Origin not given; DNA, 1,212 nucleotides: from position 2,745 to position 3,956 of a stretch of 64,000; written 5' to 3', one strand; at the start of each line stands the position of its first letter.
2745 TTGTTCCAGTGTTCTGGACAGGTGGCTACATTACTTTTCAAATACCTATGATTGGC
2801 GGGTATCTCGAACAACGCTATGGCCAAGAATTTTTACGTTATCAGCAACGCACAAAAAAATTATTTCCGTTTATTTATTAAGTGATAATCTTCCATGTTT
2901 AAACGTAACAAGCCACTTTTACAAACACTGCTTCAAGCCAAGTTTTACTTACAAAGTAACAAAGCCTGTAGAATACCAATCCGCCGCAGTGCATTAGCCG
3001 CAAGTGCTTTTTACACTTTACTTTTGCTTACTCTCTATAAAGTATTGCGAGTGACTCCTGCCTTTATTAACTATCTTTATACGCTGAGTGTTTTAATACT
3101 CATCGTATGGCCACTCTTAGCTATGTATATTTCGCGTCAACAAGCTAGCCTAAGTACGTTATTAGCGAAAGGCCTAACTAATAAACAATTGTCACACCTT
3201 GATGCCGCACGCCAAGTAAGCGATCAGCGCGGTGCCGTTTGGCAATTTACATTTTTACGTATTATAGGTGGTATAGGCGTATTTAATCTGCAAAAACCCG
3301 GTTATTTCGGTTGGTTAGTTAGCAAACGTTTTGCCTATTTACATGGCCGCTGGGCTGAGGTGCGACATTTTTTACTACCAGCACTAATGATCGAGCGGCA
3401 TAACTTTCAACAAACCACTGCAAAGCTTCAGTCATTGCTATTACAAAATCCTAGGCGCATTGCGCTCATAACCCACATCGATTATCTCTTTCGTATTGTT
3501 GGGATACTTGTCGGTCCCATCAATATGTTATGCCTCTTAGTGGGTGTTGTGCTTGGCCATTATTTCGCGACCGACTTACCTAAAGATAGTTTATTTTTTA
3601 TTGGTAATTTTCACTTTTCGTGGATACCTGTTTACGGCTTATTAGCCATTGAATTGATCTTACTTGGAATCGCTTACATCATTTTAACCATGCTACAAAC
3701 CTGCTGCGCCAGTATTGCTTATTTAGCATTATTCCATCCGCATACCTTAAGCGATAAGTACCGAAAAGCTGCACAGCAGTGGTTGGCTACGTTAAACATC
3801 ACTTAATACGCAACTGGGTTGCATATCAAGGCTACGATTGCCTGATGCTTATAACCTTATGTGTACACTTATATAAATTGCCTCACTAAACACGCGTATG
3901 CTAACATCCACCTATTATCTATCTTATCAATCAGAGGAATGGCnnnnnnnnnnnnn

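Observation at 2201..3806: Two AT-rich membrane-protein genes translationally coupled to epmB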

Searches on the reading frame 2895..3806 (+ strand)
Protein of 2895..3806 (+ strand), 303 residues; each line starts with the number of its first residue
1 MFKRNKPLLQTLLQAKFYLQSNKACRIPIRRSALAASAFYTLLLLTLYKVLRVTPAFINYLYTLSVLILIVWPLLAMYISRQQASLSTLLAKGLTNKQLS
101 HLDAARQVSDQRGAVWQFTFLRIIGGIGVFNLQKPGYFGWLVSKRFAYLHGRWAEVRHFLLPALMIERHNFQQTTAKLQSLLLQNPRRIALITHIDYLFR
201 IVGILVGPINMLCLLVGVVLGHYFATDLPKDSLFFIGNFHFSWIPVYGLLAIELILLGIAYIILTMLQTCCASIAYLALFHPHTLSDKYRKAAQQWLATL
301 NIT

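Call 4: search_protein_families(library=pfam, proteins=[window:2895-3806:+], max_evalue=0.1)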
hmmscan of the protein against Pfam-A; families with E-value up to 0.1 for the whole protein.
window:2895-3806:+ (303 aa): 1 family
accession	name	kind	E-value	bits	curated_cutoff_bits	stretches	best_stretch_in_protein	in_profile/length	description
PF09742.14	Dymeclin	-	0.086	11.6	28.6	0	17-85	342-412/673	Dyggve-Melchior-Clausen syndrome protein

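Call 5: search_protein_families(library=ncbifam, proteins=[window:2895-3806:+], max_evalue=0.1)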
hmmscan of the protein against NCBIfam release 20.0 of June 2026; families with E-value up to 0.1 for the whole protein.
window:2895-3806:+ (303 aa): 0 families

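Call 9: find_homologous_proteins(query=window:2895-3806:+)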
Query window:2895-3806:+ (303 aa): 1 proteins with E <= 0.001 among 7039 candidates.
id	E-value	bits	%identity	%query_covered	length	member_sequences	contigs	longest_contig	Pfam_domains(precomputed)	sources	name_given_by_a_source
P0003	3.2e-195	665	100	100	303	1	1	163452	-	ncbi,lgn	-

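Call 19: search_protein_representatives(protein=window:2895-3806:+)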
Query: 303 residues. Proteins with E-value up to 0.001 (for the whole library): 44; up to 1e-10: 4; up to 1e-30: 1. The best 44 are listed.
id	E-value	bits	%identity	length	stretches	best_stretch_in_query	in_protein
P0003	1.0e-195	665.3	100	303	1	1-303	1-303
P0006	1.9e-17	80.2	25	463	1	20-296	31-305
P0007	1.8e-12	63.8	26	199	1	134-297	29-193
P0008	1.1e-11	61.2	25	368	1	5-297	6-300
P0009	2.2e-10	57.0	27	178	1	140-295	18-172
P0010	2.6e-10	56.8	26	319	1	28-290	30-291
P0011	5.4e-10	55.7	22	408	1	41-291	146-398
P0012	5.5e-10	55.7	22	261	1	101-291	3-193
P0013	1.1e-09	54.7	22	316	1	42-290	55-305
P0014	1.9e-09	53.9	25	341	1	33-291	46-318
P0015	2.2e-09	53.7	25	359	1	28-297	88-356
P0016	2.7e-09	53.4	21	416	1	70-291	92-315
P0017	3.4e-09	53.1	21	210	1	95-296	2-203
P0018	4.6e-09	52.6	25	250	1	48-277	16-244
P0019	2.6e-08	50.2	22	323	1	23-275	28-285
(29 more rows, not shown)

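Call 23: search_protein_families(library=pfam, alignment_id=A2, max_evalue=0.01)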
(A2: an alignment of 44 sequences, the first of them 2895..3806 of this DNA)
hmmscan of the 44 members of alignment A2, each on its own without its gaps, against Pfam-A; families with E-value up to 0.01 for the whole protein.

A. member 1, window:2895-3806:+ (303 aa): 0 families

B. families by the number of members that match (of 44 scanned): 16 families
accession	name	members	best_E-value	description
PF21982.2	RecX_HTH1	3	0.00059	RecX, first three-helix domain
PF02932.22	Neur_chan_memb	2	5.7e-07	Neurotransmitter-gated ion-channel transmembrane region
PF01956.21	EMC3_TMCO1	2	0.0025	Integral membrane protein EMC3/TMCO1-like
PF13432.12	TPR_16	1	1.2e-05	Tetratricopeptide repeat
PF14559.12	TPR_19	1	5.1e-05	Tetratricopeptide repeat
PF13428.12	TPR_14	1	8.6e-05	Tetratricopeptide repeat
PF19656.5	DUF6159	1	0.00017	Family of unknown function (DUF6159)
PF00344.25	SecY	1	0.00061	SecY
PF09786.14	CytochromB561_N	1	0.00079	Cytochrome B561, N terminal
PF13174.12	TPR_6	1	0.0011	Tetratricopeptide repeat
PF24664.1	Monjiviricetes_fusion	1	0.0026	Viral fusion glycoprotein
PF18927.5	CrtO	1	0.0046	Glycosyl-4,4'-diaponeurosporenoate acyltransferase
PF03839.21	Sec62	1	0.0046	Translocation protein Sec62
PF22571.1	LiaI-LiaF-TM_PspC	1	0.0072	PspC transmembrane region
PF10707.15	YrbL-PhoP_reg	1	0.0078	PhoP regulatory network protein YrbL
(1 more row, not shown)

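Call 25: find_encoding_contigs(protein=P0006, flank=6000, max_places=3)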
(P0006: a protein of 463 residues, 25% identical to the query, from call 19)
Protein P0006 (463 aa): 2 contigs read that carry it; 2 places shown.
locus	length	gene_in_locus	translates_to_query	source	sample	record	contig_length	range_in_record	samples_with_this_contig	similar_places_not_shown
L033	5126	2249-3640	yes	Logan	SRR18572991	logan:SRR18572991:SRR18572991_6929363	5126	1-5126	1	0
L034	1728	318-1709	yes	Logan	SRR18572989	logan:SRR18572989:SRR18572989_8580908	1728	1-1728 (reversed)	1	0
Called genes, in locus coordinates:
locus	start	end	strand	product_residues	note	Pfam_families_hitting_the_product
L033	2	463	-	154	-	?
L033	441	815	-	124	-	PF01917:Flagellin_arch-type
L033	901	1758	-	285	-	PF01435:Peptidase_M48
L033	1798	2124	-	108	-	PF01751:Toprim (weak), PF13662:Toprim_4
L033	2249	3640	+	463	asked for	-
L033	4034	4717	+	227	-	PF01987:AIM24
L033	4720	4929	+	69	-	-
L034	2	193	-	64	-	?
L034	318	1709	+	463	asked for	-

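Call 39: find_related_loci(query=window:2895-3806:+, collection=metagenome_contigs, flank=6000)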
Query window:2895-3806:+ (303 aa) in metagenome_contigs; peptide patterns used: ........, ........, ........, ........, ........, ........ (x = any residue, [..] = any of these).
126 stretches matched a pattern, but none encodes a relative of the query by tblastn (E <= 1e-3).

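Call 43: predict_structure(alignment_id=A2)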
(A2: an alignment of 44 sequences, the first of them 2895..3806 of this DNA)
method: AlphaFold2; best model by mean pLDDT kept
length: 303 residues; sequences in the alignment: 44
mean_pLDDT: 90.3   pTM: 0.88
mean pLDDT of the five models: 90.3, 89.3, 89.0, 88.3, 87.4
residues with pLDDT >= 90: 213; 70-90: 72; 50-70: 17; < 50: 1
segments of 3 or more residues with pLDDT < 50: none
pLDDT, mean of each block of 10 residues (from residue 1): 75 79 95 98 97 95 98 97 98 95 97 96 78 69 70 87 97 93 85 82 92 97 97 95 97 96 94 93 94 85 59
secondary structure, 60 per line:
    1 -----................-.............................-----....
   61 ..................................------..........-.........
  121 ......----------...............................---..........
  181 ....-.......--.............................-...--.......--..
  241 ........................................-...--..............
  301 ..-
elements in order: H6-21 H23-51 H57-94 H101-110 H112-126 H137-167 H171-184 H186-192 H195-223 E233-236 E239-242 H243-280 H287-302

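Call 48: search_protein_families(library=pfam, proteins=[P0006, P0007, P0008, P0009, P0010, P0011, P0013, P0014, P0015, P0016], max_evalue=0.05)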
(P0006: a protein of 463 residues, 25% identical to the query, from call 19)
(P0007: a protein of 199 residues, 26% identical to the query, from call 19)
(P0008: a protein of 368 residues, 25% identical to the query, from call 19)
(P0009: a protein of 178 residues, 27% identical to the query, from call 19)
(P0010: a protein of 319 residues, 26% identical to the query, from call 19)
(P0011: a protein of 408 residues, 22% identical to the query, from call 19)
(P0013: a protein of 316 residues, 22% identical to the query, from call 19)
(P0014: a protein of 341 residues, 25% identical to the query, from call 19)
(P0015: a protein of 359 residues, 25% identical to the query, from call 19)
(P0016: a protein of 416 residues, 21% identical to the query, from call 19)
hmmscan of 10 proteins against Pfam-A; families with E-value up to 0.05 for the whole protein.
P0006 (463 aa): 1 family
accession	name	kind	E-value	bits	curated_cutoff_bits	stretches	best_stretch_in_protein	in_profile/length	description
PF09786.14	CytochromB561_N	-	0.00079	18.9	27.3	1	229-443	36-250/571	Cytochrome B561, N terminal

P0007 (199 aa): 0 families

P0008 (368 aa): 0 families

P0009 (178 aa): 0 families

P0010 (319 aa): 0 families

P0011 (408 aa): 4 families
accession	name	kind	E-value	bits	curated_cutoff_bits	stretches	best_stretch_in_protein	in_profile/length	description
PF13432.12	TPR_16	-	1.2e-05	26.1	32.7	1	14-71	5-62/65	Tetratricopeptide repeat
PF14559.12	TPR_19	-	5.1e-05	24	25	1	19-72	4-57/68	Tetratricopeptide repeat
PF13428.12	TPR_14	-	8.6e-05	23.3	23.5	0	9-48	4-43/44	Tetratricopeptide repeat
PF13174.12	TPR_6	-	0.0011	20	26.3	0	44-70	4-30/33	Tetratricopeptide repeat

P0013 (316 aa): 0 families

P0014 (341 aa): 0 families

P0015 (359 aa): 0 families

P0016 (416 aa): 4 families
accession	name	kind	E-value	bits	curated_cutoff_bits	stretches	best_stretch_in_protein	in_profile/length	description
PF02932.22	Neur_chan_memb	-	0.0018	19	28.1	1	264-402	50-190/233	Neurotransmitter-gated ion-channel transmembrane region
PF24664.1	Monjiviricetes_fusion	-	0.0026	16.2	27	1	276-370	556-647/653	Viral fusion glycoprotein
PF06025.17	DUF913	-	0.022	14.2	24.7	1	327-395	295-362/382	Domain of Unknown Function (DUF913)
PF25573.1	TPR_PSMD3_N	-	0.027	14.4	27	1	283-393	27-131/306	PSMD3-like, N-terminal TPR repeats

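Call 54: find_encoding_contigs(protein=P0008, flank=5000, max_places=2)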
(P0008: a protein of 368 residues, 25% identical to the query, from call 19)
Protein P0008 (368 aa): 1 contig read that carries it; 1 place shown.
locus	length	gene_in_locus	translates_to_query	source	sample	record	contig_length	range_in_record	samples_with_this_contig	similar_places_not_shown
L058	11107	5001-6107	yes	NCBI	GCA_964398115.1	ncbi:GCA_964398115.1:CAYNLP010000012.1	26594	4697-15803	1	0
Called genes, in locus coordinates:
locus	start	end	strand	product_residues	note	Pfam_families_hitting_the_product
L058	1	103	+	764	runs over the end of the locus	PF22544:HYDIN_VesB_CFA65-like_Ig (faint), PF22067:Cep192_D3 (faint), PF24156:DUF7407 (faint)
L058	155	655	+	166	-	PF00156:Pribosyltran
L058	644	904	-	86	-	-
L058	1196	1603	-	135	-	PF24292:DUF7479 (weak)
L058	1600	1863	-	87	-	-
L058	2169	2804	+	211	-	-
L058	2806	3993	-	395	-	PF01926:MMR_HSR1, PF02421:FeoB_N (weak), PF08438:YGR210-like_G4, PF02824:TGS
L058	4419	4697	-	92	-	-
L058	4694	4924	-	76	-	PF02697:VAPB_antitox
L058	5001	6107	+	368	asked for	-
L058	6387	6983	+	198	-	PF03956:Lys_export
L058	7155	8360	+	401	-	PF05496:RuvB_N (weak), PF13191:AAA_16 (faint), PF00004:AAA, PF22608:DNAX_ATPase_lid (weak), PF21960:RCF1-5-like_lid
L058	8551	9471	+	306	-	-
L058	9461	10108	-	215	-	PF12706:Lactamase_B_2, PF13483:Lactamase_B_3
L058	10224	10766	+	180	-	-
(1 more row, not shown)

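Call 55: find_encoding_contigs(protein=P0010, flank=5000, max_places=2)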
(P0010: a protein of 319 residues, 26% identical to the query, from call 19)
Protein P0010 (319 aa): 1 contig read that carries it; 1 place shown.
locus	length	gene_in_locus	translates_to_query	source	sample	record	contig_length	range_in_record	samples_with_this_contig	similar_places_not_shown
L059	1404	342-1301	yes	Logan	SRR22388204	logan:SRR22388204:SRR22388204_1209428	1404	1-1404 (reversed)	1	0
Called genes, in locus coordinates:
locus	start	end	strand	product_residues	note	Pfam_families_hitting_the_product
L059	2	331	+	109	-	?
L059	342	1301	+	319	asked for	-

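Call 56: find_encoding_contigs(protein=P0014, flank=5000, max_places=2)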
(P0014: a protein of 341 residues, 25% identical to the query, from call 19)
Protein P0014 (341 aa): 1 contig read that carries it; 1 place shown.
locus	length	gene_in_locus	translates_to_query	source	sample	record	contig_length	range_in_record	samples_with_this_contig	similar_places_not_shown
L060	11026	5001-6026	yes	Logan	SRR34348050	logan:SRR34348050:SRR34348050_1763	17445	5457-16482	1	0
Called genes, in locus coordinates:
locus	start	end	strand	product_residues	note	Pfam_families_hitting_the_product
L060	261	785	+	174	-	PF01814:Hemerythrin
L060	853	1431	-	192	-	PF11845:Tll0287-like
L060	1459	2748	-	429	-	PF02085:Cytochrom_CIII (faint), PF14522:Cytochrome_C7 (faint), PF14537:Cytochrom_c3_2 (weak)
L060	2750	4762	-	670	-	PF07992:Pyr_redox_2, PF13738:Pyr_redox_3 (faint), PF00070:Pyr_redox, PF18267:Rubredoxin_C (weak), PF04324:Fer2_BFD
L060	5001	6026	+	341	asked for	-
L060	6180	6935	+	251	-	PF01904:DUF72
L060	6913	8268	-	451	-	PF01235:Na_Ala_symp, PF13520:AA_permease_2 (weak)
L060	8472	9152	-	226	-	PF13489:Methyltransf_23, PF08241:Methyltransf_11 (faint)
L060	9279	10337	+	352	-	PF01266:DAO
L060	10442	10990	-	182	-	PF03167:UDG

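Call 62: fold_search(model_id=the predicted structure, library=pdb)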
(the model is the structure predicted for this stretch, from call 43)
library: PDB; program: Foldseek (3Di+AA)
matches with E <= 10: 298; with E <= 0.001: 0
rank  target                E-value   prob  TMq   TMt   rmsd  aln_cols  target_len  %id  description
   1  7drt_B                7.0e-02  0.38  0.16  0.12  18.8       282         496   11  Human Wntless in complex with Wnt3a (released 2021-07-14)
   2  8tzr_B                1.1e-01  0.41  0.18  0.13  18.1       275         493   11  Structure of human Wnt3a bound to WLS and CALR (released 2023-10-18)
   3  9qu3                  1.3e-01  0.75  0.29  0.25  14.2       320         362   12  Cryo-EM structure of the human choline transporter-like protein hCTL1 in LMNG (released 2025-05-14)
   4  8iy6_R                2.2e-01  0.21  0.19  0.19  19.0       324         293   12  ETB-Gi complex bound to Endotheline-1, focused on receptor (released 2023-08-16)
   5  7wwb_A                2.7e-01  0.63  0.31  0.29  13.1       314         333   13  Choline transporter-like protein 1 (released 2022-06-22)
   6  9ij9_R                4.6e-01  0.16  0.18  0.18  19.3       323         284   12  A Cryo-EM structure of Bitter taste receptor TAS2R14 with Gi complex (released 2024-07-24)
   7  8zrt_R                5.6e-01  0.14  0.19  0.20  18.3       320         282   12  Cryo-EM structure focused on the receptor of the ET-1 bound ETBR-DNGI complex (released 2024-10-02)
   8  6tp3_B                7.0e-01  0.10  0.17  0.17  20.8       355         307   14  Crystal structure of the Orexin-1 receptor in complex with daridorexant (released 2020-01-01)
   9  7xbx_R                7.6e-01  0.13  0.20  0.18  20.7       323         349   13  Cryo-EM structure of the human chemokine receptor CX3CR1 in complex with CX3CL1 and Gi1 (released 2022-07-13)
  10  8xt9_C                8.3e-01  0.11  0.18  0.10  19.0       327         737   14  structure of LGR4 (released 2025-01-15)
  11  9b1l                  8.3e-01  0.06  0.13  0.09  24.7       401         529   14  Urate bound human URAT1 in the outward-facing state. (released 2024-09-18)
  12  8r96_D                9.1e-01  0.11  0.17  0.18  19.9       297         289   14  Crystal structure of the cryorhodopsin CryoR2 at pH 4.6, type A crystals (released 2024-12-11)
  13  6lh0                  9.1e-01  0.06  0.12  0.12  21.4       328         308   13  Crystal structure of a cysteine-pair mutant (P10C-S291C) of a bacterial bile acid transporter in an inward-facing apo-st (released 2020-12-09)
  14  8jd4_4                9.5e-01  0.25  0.24  0.12  13.8       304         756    8  Cryo-EM structure of G protein-free mGlu2-mGlu4 heterodimer in Acc state (released 2023-06-21)
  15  7zdc_D                9.5e-01  0.21  0.27  0.17  16.3       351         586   15  IF(heme/confined) conformation of CydDC in ADP(CydD) bound state (Dataset-3) (released 2023-04-19)
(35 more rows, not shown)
